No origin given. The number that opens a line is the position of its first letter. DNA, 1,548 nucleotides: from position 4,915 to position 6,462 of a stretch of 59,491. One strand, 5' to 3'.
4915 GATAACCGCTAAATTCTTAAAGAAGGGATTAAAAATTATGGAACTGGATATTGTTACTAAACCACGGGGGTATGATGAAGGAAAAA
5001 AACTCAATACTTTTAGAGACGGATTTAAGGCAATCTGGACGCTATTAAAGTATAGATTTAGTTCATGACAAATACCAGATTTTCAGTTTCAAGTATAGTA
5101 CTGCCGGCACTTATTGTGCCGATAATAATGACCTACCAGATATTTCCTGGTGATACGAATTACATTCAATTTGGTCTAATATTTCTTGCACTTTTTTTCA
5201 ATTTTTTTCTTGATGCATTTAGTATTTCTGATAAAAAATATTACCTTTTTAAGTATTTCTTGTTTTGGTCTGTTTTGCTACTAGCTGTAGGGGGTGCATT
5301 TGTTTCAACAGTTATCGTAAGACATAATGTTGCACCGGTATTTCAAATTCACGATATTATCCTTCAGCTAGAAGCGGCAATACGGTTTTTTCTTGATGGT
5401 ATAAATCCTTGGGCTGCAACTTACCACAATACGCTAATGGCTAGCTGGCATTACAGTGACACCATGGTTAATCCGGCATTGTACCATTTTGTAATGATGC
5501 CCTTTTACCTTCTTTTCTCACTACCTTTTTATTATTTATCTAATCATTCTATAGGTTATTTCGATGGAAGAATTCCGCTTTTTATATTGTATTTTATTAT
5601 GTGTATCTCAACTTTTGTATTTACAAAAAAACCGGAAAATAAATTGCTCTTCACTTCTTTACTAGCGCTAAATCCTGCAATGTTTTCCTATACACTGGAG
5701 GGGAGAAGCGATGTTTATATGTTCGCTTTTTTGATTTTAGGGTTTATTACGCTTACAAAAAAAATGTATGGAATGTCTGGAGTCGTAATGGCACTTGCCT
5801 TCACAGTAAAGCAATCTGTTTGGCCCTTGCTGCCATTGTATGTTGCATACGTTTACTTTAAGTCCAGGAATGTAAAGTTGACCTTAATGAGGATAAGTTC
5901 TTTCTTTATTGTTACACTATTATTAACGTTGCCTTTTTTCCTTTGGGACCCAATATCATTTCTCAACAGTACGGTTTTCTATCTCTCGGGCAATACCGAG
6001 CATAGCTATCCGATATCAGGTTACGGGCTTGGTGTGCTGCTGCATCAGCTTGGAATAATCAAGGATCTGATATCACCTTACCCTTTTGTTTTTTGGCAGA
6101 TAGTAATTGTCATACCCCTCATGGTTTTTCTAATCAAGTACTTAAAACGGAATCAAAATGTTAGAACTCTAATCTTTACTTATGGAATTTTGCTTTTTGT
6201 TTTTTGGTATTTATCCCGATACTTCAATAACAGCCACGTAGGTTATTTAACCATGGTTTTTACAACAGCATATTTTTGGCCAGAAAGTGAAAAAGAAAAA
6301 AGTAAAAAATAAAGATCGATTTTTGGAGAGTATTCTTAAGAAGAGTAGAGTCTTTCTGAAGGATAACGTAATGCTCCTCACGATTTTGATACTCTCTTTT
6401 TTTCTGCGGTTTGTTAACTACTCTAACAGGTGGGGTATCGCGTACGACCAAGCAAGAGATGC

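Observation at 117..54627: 45-gene, ~54.5-kb co-directional envelope-glycan super-locus dominated by GT-C-type membrane glycosyltransferases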

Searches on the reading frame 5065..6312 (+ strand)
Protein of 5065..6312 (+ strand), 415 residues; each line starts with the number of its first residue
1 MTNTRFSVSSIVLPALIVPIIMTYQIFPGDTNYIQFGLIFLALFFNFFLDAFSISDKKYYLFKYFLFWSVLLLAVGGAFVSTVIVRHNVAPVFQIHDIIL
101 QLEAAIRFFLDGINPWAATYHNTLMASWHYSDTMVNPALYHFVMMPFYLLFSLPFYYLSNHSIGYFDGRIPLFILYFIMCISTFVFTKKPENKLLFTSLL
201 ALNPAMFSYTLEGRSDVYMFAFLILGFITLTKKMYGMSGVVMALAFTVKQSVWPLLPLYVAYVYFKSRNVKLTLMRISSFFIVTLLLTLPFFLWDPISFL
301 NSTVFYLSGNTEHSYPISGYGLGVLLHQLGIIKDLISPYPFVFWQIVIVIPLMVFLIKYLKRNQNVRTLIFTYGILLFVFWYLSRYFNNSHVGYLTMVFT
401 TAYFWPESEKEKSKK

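Call 4: search_protein_families(library=pfam, proteins=[window:5065-6312:+], max_evalue=0.01)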
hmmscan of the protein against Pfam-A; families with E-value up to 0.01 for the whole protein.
window:5065-6312:+ (415 aa): 0 families

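Call 11: search_protein_families(library=ncbifam, proteins=[window:5065-6312:+], max_evalue=1)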
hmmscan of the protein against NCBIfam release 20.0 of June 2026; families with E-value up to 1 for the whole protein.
window:5065-6312:+ (415 aa): 0 families

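Call 54: search_protein_representatives(protein=window:5065-6312:+)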
Query: 415 residues. Proteins with E-value up to 0.001 (for the whole library): 776; up to 1e-10: 560; up to 1e-30: 215. The best 150 are listed.
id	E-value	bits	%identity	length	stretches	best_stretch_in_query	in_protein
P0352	2.3e-122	425.6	51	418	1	8-412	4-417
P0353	3.6e-113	395.3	50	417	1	7-411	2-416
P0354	1.2e-100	354.1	54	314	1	100-407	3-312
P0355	3.8e-93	329.4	67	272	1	193-409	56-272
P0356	5.1e-83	296.0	39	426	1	8-400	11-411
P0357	9.2e-82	291.9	47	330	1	95-399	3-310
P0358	5.6e-78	279.4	40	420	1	12-410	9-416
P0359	4.5e-77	276.4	40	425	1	8-395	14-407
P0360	4.4e-76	273.2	57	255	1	173-412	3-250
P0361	1.8e-74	267.8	41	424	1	10-397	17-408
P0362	2.4e-68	247.7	46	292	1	9-296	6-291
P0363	1.7e-66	241.6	39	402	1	12-401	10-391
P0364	9.2e-66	239.2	35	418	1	6-402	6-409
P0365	1.2e-64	235.5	29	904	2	73-400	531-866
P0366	1.1e-60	222.4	35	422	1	36-408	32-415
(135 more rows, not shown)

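Call 56: search_protein_families(library=pfam, alignment_id=A5, max_evalue=0.1)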
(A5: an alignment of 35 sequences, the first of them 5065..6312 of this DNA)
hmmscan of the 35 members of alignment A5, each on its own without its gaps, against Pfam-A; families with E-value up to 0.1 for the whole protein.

A. member 1, window:5065-6312:+ (415 aa): 1 family
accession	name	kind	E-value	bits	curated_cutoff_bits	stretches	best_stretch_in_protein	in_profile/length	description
PF14015.11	DUF4231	-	0.096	13.6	24.7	0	51-105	2-56/103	Protein of unknown function (DUF4231)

B. families by the number of members that match (of 35 scanned): 14 families
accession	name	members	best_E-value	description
PF09594.16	GT87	16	8.7e-11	Glycosyltransferase family 87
PF13231.12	PMT_2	7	1.5e-05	Dolichyl-phosphate-mannose-protein mannosyltransferase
PF05208.19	ALG3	5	4.6e-07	ALG3 protein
PF03155.21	Alg6_Alg8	4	4.2e-05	ALG6, ALG8 glycosyltransferase family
PF14897.12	EpsG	3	0.0006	EpsG family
PF06728.19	PIG-U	2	1.9e-05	GPI transamidase subunit PIG-U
PF13398.12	Peptidase_M50B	2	0.013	Peptidase M50B-like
PF09990.14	DUF2231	1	0.0077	Predicted membrane protein (DUF2231)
PF20619.3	DUF6804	1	0.034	Family of unknown function (DUF6804)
PF10840.13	DUF2645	1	0.036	Protein of unknown function (DUF2645)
PF24661.1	DUF7649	1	0.04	Domain of unknown function (DUF7649)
PF25166.1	CoiA_C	1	0.092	Competence protein CoiA, C-terminal domain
PF14015.11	DUF4231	1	0.096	Protein of unknown function (DUF4231)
PF04971.17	Phage_holin_2_1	1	0.099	Bacteriophage P21 holin S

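Call 57: search_solved_structures(query=A5, max_evalue=10, show_alignments=1)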
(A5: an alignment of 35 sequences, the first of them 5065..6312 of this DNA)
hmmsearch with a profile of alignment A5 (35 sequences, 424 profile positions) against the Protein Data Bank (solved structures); distinct sequences matched with E-value up to 10: 2.
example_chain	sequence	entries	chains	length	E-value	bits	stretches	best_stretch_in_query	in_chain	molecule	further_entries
23gx_B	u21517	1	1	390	1.8e-07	33.3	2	164-288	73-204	GPI mannosyltransferase 1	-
23gf_B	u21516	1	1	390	4.3e-07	32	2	164-287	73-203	GPI mannosyltransferase 1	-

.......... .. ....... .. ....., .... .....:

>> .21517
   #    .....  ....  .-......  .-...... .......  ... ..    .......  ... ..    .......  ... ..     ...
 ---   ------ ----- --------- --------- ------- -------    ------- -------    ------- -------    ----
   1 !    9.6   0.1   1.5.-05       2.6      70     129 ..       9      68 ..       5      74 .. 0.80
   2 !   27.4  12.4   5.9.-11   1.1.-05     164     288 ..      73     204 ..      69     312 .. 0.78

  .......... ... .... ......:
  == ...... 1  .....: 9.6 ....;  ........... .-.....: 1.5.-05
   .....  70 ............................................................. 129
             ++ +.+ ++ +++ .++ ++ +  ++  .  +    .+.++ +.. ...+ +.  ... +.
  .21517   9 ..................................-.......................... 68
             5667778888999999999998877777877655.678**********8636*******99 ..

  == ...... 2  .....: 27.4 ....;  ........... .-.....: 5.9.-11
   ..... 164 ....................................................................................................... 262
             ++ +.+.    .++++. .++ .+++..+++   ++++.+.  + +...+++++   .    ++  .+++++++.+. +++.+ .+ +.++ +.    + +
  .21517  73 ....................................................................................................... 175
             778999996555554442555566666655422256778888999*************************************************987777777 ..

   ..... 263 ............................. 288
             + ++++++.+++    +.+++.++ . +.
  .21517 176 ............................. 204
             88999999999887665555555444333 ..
